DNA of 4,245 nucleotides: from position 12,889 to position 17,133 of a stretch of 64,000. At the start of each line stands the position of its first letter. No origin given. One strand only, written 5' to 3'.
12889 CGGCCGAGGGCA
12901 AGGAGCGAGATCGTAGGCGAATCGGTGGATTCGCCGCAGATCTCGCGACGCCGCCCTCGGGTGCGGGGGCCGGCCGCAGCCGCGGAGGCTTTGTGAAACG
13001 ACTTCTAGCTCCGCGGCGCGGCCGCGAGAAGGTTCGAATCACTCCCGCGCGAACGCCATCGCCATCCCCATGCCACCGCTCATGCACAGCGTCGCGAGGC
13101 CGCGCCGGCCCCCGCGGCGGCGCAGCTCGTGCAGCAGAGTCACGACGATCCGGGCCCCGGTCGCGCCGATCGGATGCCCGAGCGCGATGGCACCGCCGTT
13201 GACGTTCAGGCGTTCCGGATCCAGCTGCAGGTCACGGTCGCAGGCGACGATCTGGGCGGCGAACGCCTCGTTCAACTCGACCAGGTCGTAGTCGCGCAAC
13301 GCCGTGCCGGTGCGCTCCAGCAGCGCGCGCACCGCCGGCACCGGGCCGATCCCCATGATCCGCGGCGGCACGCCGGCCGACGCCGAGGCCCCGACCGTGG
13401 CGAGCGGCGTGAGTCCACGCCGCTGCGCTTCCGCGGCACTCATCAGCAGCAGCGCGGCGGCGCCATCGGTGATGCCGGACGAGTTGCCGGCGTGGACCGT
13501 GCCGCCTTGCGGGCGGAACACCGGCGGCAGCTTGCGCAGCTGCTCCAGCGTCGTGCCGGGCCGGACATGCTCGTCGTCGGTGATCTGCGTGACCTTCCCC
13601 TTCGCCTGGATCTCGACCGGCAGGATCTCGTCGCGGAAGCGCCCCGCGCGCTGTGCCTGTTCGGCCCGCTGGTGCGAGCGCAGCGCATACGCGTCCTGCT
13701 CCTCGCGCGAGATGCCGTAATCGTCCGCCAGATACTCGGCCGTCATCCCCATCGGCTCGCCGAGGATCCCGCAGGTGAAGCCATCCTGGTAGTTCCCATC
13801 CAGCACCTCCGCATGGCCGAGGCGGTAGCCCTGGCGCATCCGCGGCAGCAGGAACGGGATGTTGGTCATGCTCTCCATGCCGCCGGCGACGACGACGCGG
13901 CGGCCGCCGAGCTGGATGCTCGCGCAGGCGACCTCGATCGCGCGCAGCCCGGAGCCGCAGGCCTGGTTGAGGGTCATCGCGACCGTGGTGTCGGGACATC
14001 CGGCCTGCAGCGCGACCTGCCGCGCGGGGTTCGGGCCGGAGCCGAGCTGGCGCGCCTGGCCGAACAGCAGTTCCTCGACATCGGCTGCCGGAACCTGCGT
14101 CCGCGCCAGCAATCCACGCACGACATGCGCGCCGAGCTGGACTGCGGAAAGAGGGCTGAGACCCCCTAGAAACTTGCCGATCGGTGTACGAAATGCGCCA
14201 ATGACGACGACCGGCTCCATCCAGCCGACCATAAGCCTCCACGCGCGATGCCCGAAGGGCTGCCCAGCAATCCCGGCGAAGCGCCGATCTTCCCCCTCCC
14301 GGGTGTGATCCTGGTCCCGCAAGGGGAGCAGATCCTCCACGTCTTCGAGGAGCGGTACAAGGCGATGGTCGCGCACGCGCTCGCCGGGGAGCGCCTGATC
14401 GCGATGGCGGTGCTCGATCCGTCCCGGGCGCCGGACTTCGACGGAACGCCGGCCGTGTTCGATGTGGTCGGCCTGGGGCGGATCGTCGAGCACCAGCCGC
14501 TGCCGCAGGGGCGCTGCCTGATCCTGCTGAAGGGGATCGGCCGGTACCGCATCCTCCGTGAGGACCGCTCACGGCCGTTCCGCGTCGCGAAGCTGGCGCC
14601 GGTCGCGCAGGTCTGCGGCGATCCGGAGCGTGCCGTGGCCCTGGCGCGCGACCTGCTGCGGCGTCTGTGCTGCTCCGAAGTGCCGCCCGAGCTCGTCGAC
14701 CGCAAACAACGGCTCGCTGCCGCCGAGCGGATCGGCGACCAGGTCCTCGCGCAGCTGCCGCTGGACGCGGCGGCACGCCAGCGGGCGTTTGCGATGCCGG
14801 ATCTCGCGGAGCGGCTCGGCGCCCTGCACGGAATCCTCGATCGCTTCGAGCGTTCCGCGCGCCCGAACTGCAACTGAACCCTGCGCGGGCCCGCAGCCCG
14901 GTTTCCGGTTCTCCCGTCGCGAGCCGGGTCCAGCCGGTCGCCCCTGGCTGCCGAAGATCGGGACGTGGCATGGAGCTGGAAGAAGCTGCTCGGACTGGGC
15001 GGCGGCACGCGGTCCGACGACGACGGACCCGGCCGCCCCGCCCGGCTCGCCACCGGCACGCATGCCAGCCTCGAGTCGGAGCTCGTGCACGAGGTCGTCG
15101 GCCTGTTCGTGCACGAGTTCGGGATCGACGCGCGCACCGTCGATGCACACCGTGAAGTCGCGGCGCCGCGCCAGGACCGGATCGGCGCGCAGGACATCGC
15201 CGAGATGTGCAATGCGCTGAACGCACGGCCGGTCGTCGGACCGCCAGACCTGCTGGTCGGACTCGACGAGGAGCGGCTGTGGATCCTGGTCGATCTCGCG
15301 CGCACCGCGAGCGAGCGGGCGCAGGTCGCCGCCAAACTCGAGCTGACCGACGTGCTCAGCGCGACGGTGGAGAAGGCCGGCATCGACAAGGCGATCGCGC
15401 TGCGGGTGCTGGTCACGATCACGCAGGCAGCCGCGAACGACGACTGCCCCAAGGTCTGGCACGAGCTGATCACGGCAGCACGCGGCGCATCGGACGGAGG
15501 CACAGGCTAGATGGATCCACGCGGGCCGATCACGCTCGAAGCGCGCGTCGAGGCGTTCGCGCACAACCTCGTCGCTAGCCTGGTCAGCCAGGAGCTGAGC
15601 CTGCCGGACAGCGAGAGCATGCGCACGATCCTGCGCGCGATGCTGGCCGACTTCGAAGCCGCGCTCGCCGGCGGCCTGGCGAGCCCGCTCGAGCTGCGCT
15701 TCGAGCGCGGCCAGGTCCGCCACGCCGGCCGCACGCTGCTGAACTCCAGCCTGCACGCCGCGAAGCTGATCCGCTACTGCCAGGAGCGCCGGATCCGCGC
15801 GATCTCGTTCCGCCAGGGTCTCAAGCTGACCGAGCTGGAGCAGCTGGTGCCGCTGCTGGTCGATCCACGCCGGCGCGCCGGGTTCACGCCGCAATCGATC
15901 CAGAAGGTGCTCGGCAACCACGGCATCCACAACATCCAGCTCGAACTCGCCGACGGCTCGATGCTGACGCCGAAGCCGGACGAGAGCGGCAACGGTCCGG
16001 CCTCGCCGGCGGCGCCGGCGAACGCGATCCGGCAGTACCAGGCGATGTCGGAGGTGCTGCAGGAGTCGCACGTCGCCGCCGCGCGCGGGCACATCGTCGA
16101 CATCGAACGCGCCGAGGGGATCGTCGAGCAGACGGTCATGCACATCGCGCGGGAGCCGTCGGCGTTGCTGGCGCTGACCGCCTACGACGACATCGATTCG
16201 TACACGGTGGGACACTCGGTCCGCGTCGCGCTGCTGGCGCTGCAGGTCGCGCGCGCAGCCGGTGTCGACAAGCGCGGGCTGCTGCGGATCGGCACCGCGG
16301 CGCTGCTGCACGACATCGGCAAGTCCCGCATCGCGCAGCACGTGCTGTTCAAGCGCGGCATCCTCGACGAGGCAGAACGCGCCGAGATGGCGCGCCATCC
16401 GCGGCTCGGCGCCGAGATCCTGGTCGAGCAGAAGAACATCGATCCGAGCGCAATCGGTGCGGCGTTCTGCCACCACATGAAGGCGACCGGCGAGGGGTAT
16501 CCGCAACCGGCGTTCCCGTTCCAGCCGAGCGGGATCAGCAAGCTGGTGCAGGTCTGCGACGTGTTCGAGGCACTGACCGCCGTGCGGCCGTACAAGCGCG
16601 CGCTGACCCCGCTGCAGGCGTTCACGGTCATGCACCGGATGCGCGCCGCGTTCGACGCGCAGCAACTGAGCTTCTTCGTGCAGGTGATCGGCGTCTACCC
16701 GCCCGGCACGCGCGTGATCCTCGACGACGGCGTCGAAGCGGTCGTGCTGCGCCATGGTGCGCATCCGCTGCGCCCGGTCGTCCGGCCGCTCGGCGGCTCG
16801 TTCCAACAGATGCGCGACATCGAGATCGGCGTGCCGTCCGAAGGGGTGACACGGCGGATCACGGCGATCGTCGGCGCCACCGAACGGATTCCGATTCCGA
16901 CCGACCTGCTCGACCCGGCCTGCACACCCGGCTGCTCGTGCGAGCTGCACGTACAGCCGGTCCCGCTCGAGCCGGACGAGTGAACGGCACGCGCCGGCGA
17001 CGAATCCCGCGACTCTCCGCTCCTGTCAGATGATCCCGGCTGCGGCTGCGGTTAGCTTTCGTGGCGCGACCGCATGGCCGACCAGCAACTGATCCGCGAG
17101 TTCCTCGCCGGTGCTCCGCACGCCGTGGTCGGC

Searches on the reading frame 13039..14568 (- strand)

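Call 7: search_protein_families(library=pfam, proteins=[window:13039-14568:-], max_evalue=0.001)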
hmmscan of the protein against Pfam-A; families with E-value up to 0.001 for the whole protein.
window:13039-14568:- (509 aa): 3 families
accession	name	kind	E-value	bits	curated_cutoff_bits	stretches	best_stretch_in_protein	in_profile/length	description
PF00108.29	Thiolase_N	-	9.1e-90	301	26.4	1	120-378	1-259/260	Thiolase, N-terminal domain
PF02803.24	Thiolase_C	-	2.5e-47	160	27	1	386-507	1-122/123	Thiolase, C-terminal domain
PF00109.32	ketoacyl-synt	-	1.9e-05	24.8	20.8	1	197-236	167-206/252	Beta-ketoacyl synthase, N-terminal domain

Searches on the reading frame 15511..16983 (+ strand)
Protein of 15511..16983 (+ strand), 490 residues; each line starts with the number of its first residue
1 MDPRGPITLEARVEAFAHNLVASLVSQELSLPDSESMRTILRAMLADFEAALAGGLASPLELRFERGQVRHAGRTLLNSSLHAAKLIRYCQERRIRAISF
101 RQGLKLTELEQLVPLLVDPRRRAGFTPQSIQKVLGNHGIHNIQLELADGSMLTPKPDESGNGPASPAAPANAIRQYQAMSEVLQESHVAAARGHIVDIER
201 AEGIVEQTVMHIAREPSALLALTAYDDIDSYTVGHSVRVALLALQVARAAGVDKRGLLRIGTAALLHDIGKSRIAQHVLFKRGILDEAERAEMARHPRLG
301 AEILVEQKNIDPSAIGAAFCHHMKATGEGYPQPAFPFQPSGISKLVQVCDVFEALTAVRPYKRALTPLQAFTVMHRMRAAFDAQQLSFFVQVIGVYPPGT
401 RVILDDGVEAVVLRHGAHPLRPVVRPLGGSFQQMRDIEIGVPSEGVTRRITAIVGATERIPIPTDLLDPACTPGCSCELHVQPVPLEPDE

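Call 7: search_protein_families(library=pfam, proteins=[window:15511-16983:+], max_evalue=0.001)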
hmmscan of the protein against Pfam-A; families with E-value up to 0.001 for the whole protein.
window:15511-16983:+ (490 aa): 3 families
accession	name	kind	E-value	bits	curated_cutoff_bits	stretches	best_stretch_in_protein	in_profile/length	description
PF13487.12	HD_5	-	8.2e-19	68.4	27.2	1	230-383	12-168/170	HD domain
PF01966.28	HD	-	1.4e-12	48.4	22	1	233-354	2-112/116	HD domain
PF08668.18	HDOD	-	0.00044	20.2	22.9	1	234-277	97-138/196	HDOD domain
